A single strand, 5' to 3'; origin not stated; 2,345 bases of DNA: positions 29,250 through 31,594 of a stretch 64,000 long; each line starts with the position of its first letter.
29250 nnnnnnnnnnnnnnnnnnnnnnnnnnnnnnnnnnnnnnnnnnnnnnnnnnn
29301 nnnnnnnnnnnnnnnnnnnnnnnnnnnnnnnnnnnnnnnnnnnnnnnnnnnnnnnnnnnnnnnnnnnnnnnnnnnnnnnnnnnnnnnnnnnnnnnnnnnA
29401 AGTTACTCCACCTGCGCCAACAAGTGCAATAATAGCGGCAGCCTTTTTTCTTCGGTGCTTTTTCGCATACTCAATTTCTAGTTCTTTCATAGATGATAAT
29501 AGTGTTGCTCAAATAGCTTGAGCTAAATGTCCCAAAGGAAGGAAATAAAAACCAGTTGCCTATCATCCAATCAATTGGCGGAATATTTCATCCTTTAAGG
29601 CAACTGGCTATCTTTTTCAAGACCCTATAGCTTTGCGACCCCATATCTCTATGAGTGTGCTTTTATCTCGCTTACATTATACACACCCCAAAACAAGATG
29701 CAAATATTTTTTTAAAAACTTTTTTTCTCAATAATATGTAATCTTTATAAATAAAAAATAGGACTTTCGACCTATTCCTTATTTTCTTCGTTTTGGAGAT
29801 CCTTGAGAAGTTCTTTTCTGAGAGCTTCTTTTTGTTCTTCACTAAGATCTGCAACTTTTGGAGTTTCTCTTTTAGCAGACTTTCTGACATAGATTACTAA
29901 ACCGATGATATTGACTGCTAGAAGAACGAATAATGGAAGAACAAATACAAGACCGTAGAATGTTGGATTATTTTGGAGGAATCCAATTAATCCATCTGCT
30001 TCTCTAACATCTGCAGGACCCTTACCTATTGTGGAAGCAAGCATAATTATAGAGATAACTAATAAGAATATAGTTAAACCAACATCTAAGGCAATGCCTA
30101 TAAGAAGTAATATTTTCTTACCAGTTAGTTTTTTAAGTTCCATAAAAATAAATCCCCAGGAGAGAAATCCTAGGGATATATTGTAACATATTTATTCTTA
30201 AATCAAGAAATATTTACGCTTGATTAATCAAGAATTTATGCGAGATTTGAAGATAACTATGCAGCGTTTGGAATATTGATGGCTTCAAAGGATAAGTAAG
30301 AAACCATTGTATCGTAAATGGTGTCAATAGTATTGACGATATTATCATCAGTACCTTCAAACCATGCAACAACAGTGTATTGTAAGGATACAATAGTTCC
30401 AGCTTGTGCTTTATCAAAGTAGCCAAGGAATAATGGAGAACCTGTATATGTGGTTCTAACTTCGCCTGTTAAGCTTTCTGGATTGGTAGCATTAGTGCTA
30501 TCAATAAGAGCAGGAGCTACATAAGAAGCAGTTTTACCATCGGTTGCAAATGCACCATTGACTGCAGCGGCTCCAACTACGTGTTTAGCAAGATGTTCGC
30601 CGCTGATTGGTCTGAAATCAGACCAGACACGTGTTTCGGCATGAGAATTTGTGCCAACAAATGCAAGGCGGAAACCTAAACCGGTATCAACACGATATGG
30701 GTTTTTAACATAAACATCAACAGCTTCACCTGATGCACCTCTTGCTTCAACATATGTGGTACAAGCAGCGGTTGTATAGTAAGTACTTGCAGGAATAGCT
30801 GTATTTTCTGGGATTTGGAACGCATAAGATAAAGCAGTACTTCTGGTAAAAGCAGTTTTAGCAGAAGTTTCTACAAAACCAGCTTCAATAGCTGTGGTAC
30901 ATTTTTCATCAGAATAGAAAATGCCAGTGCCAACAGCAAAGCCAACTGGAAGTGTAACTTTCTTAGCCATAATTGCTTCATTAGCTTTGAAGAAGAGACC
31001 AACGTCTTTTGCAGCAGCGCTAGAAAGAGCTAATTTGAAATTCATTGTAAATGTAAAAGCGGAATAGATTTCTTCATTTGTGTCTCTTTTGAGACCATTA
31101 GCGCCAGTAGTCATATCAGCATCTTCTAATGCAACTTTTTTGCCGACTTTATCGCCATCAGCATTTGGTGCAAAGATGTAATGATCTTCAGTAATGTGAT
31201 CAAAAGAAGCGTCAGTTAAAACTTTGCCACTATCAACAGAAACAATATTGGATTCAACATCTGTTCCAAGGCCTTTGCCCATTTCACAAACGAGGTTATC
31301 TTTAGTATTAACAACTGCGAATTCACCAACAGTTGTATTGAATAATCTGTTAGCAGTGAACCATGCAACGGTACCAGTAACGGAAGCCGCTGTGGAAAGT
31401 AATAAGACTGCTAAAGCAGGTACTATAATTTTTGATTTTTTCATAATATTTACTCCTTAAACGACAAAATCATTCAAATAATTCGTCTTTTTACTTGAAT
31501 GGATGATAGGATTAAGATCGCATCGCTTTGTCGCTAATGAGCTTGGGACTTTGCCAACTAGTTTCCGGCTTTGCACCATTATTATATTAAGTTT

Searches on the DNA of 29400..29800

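Call 74: search_rna_families(source=window, start=29400, end=29800, threshold=gathering, show_alignments=1)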
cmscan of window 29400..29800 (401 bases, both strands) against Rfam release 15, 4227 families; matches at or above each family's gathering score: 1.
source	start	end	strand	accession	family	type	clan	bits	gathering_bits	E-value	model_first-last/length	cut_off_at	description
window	29596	29671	-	RF01051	c-di-GMP-I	Cis-reg; riboswitch;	CL00126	54.9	35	3.5e-10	1-87/87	no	c-di-GMP-I riboswitch aptamer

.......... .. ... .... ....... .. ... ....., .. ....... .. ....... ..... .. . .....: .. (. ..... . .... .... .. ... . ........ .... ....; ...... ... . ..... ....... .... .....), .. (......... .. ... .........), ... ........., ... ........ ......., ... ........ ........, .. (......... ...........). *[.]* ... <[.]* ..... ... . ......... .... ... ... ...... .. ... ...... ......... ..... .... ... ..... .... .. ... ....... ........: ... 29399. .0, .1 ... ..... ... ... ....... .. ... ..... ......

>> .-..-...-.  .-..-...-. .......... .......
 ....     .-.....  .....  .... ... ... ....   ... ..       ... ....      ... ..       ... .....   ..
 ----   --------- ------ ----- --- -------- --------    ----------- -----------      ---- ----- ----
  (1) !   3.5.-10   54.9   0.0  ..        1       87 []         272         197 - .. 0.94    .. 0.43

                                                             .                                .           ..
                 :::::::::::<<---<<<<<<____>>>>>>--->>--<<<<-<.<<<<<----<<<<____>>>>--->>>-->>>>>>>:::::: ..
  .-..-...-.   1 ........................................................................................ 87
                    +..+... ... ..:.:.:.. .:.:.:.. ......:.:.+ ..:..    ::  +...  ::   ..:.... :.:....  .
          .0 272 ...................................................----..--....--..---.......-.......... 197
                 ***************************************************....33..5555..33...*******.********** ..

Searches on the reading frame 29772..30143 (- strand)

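Call 4: search_protein_families(library=ncbifam, proteins=[window:29772-30143:-], max_evalue=0.1)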
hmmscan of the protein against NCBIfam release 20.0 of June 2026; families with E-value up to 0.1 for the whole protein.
window:29772-30143:- (123 aa): 4 families
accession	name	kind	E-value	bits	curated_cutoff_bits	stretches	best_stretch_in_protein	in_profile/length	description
NF008174.0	PRK10921.1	equivalog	0.013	15.1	432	1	12-105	162-256/258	Sec-independent protein translocase subunit TatC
NF009107.0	PRK12452.1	equivalog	0.014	14.1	787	1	9-113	3-104/509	cardiolipin synthase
NF010304.0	PRK13741.1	equivalog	0.017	15.1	173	1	14-81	64-126/171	conjugal transfer entry exclusion protein TraS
NF042931.1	SAG1386_EF1546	equivalog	0.072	13.2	80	0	65-106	31-72/158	SAG1386/EF1546 family surface-associated protein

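Call 57: search_protein_families(library=pfam, proteins=[window:29772-30143:-], max_evalue=0.01)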
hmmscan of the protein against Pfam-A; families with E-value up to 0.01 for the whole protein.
window:29772-30143:- (123 aa): 2 families
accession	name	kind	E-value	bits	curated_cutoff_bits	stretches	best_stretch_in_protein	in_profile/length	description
PF12420.13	DUF3671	-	0.00094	19.1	34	1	3-91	151-214/223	Fam-L, Fam-M like protein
PF14851.11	FAM176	-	0.0013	19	31.5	0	55-115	14-74/152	FAM176 family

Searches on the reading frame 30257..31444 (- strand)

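Call 3: search_protein_families(library=pfam, proteins=[window:30257-31444:-], max_evalue=0.1)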
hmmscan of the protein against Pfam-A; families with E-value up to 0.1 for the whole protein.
window:30257-31444:- (395 aa): 0 families

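Call 4: search_protein_families(library=ncbifam, proteins=[window:30257-31444:-], max_evalue=0.1)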
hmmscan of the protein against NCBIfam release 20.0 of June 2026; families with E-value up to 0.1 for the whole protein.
window:30257-31444:- (395 aa): 1 family
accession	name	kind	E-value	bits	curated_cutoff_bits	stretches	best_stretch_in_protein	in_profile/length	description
NF041144.1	expansin_EXLX1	subfamily_domain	0.065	12.5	100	0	213-251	25-62/194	expansin EXLX1 family cellulose-binding protein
